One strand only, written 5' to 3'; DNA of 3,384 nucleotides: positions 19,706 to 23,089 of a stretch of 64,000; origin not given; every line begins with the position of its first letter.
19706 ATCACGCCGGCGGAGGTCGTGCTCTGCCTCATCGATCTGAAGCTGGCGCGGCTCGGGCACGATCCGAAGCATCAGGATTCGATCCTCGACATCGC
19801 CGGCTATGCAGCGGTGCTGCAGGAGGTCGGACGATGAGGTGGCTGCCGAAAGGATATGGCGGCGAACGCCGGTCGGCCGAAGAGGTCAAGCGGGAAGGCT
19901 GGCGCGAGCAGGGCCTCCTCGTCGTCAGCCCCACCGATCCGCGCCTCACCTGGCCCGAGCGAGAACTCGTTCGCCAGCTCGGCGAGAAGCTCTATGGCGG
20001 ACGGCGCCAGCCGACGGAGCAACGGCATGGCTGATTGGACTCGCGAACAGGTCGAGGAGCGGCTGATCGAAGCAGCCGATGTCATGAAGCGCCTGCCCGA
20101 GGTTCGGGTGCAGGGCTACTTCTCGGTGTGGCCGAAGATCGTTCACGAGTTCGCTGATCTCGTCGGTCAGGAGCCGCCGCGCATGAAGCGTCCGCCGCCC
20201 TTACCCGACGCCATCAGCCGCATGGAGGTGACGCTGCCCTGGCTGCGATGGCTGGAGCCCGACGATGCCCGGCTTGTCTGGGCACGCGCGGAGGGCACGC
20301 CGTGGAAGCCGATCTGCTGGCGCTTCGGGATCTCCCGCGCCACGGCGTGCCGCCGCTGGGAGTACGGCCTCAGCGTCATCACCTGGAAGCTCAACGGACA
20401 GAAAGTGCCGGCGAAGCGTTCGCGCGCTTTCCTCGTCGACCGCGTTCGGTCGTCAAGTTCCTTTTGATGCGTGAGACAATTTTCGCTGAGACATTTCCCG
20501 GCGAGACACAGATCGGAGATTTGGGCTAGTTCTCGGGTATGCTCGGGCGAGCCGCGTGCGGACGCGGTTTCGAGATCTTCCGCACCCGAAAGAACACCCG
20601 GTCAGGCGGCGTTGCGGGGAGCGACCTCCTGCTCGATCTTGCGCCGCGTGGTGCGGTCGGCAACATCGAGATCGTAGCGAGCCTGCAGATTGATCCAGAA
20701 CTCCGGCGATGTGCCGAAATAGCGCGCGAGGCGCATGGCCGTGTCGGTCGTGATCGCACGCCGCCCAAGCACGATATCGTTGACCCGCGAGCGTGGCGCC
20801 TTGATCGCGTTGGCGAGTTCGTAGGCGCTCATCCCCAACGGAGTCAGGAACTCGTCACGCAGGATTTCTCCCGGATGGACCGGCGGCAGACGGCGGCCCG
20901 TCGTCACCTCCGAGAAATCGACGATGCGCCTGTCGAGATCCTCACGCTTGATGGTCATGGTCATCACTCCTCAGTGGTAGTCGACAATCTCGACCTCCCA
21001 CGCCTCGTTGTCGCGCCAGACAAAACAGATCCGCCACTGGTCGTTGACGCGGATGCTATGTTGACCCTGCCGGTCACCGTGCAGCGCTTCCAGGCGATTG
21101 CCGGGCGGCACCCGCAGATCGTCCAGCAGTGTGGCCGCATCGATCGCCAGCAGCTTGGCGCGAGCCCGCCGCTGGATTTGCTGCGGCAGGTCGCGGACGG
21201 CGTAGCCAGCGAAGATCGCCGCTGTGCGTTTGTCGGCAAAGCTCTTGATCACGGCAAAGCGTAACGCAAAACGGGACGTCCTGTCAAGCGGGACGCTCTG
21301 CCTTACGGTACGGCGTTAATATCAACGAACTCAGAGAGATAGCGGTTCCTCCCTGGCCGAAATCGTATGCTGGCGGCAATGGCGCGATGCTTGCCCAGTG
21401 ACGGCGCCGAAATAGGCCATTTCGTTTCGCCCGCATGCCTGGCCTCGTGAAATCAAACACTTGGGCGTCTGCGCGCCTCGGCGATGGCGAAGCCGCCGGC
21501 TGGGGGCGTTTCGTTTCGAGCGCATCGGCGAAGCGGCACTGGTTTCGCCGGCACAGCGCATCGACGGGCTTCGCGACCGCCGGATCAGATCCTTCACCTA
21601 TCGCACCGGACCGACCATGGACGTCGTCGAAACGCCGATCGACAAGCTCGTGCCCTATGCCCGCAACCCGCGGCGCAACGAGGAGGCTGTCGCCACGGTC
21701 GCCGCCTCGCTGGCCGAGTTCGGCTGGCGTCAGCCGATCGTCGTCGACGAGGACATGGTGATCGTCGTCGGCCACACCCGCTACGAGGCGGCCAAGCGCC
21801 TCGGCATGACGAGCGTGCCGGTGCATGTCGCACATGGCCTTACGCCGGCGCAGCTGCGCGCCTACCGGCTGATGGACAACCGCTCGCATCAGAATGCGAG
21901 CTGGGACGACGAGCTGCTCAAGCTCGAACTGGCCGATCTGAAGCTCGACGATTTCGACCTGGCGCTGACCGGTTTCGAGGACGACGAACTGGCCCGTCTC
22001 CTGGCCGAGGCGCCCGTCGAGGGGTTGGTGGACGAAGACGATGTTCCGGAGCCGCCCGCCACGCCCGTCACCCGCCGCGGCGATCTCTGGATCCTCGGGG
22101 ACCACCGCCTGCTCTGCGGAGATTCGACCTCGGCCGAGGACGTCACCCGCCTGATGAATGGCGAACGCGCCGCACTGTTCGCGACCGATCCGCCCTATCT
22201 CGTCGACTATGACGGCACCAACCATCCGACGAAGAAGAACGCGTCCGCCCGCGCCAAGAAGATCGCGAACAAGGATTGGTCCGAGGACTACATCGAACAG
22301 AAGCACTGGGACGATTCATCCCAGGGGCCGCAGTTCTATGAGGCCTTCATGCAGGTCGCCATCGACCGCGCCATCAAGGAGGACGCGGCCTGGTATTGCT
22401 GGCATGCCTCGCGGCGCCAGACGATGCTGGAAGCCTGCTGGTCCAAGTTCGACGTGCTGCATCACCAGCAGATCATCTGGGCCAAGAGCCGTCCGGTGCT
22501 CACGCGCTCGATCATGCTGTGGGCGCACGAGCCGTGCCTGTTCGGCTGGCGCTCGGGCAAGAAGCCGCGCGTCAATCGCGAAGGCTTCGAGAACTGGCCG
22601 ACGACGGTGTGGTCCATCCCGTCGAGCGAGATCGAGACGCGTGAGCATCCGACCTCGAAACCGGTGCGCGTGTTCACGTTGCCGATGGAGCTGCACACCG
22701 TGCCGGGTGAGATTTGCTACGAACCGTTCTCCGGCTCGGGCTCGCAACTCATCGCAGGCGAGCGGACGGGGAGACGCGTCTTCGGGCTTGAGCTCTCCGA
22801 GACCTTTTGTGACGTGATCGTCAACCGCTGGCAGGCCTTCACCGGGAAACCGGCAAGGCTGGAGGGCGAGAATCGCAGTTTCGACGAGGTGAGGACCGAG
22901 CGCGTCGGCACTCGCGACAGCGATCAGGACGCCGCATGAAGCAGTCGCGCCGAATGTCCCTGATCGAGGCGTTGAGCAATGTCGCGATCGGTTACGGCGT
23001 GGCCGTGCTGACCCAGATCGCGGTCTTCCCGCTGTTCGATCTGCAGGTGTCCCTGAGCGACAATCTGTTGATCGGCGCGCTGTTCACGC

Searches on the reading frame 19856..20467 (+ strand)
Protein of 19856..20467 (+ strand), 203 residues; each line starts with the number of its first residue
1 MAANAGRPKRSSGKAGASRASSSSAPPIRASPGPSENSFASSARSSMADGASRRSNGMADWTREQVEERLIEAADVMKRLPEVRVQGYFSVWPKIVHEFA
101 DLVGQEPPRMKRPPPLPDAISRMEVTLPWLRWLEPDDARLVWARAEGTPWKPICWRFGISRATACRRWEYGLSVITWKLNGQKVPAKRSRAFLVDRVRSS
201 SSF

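Call 10: search_protein_families(library=pfam, proteins=[window:19856-20467:+], max_evalue=0.01)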
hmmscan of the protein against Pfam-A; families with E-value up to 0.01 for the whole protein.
window:19856-20467:+ (203 aa): 2 families
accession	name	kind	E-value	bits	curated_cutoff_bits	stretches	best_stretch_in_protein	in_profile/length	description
PF19889.5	DUF6362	-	7.1e-42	142.2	31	1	78-175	1-98/98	Domain of unknown function (DUF6362)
PF13384.12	HTH_23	-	0.0064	16.7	24.6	0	138-172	8-46/50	Homeodomain-like domain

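Call 11: search_protein_families(library=phrogs, proteins=[window:19856-20467:+], max_evalue=0.001)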
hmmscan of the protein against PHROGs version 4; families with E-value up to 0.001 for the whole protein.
window:19856-20467:+ (203 aa): 1 family
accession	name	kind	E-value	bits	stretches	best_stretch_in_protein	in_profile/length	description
phrog_6836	-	unknown function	1.9e-47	161.7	1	57-189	8-142/144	-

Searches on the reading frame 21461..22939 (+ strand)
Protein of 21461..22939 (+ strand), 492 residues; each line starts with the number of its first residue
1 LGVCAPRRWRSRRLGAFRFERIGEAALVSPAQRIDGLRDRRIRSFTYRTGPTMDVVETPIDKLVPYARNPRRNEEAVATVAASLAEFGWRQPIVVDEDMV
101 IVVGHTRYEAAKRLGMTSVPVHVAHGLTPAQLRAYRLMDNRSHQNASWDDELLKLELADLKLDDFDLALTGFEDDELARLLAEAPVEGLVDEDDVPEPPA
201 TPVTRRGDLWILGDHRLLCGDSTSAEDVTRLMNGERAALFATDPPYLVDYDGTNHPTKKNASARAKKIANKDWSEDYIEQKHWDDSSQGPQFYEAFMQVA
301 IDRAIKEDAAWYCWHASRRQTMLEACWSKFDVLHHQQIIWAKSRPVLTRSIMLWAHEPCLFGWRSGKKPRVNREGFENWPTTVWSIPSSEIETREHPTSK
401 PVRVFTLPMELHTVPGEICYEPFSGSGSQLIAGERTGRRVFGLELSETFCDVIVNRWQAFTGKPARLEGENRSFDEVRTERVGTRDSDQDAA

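Call 66: search_protein_families(library=pfam, proteins=[window:21461-22939:+], max_evalue=0.001)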
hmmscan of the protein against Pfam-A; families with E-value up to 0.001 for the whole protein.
window:21461-22939:+ (492 aa): 2 families
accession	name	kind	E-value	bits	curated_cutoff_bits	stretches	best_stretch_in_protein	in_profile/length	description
PF01555.25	N6_N4_Mtase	-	5.8e-13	49.7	26.7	1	239-454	3-220/221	DNA methylase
PF02195.25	ParB_N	-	1.2e-07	32.1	26.3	1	55-124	3-78/95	ParB N-terminal domain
